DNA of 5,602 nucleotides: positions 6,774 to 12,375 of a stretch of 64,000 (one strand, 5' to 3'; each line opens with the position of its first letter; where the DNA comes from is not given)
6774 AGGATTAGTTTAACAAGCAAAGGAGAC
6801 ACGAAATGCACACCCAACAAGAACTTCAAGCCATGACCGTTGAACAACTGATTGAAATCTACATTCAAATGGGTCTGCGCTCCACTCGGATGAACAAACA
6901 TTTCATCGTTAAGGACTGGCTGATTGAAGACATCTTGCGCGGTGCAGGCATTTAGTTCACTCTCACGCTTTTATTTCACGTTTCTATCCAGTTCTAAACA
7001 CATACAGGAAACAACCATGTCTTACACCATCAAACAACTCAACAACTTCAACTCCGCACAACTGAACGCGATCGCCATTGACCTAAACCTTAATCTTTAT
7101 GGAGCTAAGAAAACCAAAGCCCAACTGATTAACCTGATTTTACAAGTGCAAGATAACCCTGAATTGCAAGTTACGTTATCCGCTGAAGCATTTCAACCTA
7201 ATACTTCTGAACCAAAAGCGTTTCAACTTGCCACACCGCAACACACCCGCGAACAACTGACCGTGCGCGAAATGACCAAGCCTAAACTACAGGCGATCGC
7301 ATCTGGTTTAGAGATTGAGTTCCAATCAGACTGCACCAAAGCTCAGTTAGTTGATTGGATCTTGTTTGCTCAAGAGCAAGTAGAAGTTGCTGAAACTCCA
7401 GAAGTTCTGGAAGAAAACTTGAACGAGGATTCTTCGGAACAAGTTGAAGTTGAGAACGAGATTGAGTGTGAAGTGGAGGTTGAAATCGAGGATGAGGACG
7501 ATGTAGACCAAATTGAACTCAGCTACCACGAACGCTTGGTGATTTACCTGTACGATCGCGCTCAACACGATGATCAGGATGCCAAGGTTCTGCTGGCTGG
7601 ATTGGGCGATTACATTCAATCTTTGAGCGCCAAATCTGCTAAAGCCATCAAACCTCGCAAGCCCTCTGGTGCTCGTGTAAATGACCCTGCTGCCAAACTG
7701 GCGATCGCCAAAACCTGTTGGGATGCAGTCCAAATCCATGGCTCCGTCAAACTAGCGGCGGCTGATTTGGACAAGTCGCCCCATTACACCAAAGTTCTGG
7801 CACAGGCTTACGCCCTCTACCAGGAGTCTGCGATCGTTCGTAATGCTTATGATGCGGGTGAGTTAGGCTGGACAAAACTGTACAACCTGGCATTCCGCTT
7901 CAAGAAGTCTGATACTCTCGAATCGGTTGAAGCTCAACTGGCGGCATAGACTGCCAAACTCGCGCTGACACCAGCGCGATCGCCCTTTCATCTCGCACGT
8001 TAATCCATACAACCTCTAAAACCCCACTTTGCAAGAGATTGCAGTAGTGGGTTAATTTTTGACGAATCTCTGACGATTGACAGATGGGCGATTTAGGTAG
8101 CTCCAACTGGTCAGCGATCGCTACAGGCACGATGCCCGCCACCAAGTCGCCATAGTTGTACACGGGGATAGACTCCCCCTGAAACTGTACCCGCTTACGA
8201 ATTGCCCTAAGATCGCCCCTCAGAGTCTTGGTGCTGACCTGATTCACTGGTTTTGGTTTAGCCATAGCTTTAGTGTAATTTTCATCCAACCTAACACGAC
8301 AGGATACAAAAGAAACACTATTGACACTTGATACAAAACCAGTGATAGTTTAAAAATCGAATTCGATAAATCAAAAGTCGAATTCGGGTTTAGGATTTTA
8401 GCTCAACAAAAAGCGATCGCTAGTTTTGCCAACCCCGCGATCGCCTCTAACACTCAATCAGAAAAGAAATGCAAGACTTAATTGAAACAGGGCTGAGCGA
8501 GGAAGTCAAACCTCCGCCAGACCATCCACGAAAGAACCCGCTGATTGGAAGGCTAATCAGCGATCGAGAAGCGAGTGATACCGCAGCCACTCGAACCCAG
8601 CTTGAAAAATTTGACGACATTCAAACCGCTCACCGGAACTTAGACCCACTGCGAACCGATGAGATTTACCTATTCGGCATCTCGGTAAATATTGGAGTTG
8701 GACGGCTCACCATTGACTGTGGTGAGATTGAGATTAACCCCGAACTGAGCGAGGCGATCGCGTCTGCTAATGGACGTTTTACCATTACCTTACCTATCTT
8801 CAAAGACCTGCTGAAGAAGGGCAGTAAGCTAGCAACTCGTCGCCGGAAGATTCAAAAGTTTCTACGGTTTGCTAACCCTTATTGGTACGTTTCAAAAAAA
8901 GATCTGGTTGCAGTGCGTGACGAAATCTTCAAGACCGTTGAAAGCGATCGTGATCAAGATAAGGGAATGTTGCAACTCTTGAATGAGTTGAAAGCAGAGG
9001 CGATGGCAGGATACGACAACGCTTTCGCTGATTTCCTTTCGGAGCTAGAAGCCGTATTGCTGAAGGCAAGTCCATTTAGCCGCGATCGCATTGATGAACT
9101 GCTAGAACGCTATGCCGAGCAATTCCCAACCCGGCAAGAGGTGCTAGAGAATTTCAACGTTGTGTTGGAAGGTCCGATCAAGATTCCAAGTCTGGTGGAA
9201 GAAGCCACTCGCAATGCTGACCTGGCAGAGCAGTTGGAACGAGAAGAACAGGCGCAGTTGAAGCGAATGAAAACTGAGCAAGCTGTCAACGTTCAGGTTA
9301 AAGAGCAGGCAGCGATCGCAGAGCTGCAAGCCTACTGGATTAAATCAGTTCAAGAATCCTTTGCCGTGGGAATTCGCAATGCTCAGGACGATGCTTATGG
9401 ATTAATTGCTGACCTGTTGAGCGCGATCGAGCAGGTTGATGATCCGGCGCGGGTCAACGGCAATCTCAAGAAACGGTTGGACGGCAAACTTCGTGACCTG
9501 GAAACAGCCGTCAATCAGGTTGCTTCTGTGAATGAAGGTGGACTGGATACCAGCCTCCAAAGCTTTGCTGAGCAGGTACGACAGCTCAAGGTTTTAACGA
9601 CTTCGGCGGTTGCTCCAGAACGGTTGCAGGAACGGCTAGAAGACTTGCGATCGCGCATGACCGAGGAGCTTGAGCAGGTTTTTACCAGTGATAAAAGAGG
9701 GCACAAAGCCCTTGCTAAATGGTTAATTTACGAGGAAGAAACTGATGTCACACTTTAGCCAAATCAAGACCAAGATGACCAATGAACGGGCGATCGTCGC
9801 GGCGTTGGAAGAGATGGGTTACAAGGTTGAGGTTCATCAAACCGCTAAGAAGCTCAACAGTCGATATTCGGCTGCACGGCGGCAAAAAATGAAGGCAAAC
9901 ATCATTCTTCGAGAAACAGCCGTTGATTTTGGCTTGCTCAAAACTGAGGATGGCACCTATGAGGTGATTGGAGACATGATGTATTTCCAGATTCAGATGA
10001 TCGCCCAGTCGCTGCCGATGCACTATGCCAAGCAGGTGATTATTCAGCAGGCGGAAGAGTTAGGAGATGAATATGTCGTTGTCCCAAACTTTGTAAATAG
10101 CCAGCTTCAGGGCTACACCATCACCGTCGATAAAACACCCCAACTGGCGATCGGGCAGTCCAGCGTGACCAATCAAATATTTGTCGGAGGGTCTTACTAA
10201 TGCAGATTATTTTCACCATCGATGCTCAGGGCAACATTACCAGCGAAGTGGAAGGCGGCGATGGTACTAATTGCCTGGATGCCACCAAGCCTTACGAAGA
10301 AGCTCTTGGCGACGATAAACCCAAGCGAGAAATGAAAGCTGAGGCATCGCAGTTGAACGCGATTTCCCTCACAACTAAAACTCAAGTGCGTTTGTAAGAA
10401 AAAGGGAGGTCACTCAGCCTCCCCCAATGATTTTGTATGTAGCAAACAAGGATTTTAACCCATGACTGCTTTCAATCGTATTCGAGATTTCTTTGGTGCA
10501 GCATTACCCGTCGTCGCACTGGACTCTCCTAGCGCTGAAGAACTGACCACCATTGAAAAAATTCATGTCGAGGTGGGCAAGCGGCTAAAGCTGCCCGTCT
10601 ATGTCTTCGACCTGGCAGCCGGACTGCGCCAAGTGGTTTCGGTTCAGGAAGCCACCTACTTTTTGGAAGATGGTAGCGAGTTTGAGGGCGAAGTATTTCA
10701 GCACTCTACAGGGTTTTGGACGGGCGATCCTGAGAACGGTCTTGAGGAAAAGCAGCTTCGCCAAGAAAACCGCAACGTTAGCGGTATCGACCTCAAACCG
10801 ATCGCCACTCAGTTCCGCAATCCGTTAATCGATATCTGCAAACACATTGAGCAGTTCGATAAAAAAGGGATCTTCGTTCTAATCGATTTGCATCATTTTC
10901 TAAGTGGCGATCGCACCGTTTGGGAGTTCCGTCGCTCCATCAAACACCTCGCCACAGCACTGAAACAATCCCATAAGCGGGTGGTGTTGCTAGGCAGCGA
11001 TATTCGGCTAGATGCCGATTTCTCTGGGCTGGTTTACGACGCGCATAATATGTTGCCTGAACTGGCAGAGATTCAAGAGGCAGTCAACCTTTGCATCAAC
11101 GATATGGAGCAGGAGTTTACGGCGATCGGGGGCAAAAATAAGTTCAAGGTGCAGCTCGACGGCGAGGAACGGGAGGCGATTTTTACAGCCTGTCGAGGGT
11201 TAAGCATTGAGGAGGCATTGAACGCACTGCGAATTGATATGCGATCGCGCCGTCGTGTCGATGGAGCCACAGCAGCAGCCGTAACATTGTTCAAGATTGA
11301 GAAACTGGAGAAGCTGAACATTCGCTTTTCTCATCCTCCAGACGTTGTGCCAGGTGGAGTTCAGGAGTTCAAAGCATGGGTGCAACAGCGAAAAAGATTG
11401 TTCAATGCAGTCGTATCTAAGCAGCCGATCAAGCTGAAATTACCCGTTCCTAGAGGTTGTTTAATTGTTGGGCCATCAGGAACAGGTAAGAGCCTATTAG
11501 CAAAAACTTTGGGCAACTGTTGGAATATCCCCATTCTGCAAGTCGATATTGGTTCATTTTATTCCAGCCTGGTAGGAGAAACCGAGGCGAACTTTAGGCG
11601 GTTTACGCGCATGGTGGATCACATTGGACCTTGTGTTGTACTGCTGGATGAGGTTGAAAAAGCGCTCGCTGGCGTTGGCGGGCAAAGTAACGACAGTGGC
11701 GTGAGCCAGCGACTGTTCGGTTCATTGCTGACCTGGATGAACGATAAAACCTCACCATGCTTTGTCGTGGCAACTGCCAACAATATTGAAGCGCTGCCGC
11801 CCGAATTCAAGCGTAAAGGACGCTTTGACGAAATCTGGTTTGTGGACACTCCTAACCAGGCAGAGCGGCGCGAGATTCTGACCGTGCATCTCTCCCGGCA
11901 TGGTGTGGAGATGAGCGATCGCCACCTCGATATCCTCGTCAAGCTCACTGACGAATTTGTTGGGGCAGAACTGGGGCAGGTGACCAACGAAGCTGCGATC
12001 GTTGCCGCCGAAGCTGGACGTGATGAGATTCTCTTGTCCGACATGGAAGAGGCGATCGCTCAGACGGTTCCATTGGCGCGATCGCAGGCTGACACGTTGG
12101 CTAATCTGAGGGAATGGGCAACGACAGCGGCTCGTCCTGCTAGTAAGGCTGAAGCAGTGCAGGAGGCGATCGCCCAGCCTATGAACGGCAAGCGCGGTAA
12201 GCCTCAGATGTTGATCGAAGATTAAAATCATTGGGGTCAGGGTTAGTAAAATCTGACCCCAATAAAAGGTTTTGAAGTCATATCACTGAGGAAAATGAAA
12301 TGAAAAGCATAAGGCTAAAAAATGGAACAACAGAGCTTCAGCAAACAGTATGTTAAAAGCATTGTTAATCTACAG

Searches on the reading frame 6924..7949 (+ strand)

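Call 26: search_protein_families(library=pfam, proteins=[window:6924-7949:+], max_evalue=0.01)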
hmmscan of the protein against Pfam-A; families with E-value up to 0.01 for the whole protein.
window:6924-7949:+ (341 aa): 2 families
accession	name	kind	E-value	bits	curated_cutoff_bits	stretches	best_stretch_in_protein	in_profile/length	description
PF07498.18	Rho_N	-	6.4e-07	29.7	24.9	0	116-150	4-38/43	Rho termination factor, N-terminal domain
PF16830.10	NBD94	-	0.0061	17.5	25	1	176-238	24-85/91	Nucleotide-Binding Domain 94 of RH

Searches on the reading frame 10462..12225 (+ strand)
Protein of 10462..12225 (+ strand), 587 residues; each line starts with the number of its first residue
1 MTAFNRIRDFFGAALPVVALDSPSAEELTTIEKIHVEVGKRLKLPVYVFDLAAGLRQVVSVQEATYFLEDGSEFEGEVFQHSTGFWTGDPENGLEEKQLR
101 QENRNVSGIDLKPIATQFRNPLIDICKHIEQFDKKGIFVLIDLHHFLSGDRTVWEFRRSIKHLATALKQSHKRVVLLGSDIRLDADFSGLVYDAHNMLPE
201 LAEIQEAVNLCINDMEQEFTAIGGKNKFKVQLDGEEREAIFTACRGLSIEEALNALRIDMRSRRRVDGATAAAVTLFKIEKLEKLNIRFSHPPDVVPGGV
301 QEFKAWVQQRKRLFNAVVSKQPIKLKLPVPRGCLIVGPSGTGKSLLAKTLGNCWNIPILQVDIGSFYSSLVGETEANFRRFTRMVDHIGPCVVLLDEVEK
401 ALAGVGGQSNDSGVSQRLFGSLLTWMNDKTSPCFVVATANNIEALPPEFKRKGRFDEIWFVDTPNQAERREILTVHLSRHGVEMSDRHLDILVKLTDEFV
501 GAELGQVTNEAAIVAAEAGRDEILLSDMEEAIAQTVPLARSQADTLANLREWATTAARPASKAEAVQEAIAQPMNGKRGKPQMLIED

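Call 17: search_protein_families(library=pfam, proteins=[window:10462-12225:+], max_evalue=0.01)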
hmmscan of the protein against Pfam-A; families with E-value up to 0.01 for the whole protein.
window:10462-12225:+ (587 aa): 6 families
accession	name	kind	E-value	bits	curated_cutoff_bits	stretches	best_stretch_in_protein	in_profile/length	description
PF00004.35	AAA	-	5.1e-26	92.1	21.2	1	334-461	2-129/131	ATPase family associated with various cellular activities (AAA)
PF17862.7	AAA_lid_3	-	1.1e-06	28.5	27.2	1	489-530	4-45/45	AAA+ lid domain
PF13401.12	AAA_22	-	0.00043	21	27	0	333-352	8-27/130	AAA domain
PF13191.12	AAA_16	-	0.0014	19.6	32.6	0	330-350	24-44/167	AAA ATPase domain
PF07724.20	AAA_2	-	0.0037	17.8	27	0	334-405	7-91/166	AAA domain (Cdc48 subfamily)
PF19044.6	P-loop_TraG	-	0.0061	15.7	25.8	0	318-372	17-74/413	TraG P-loop domain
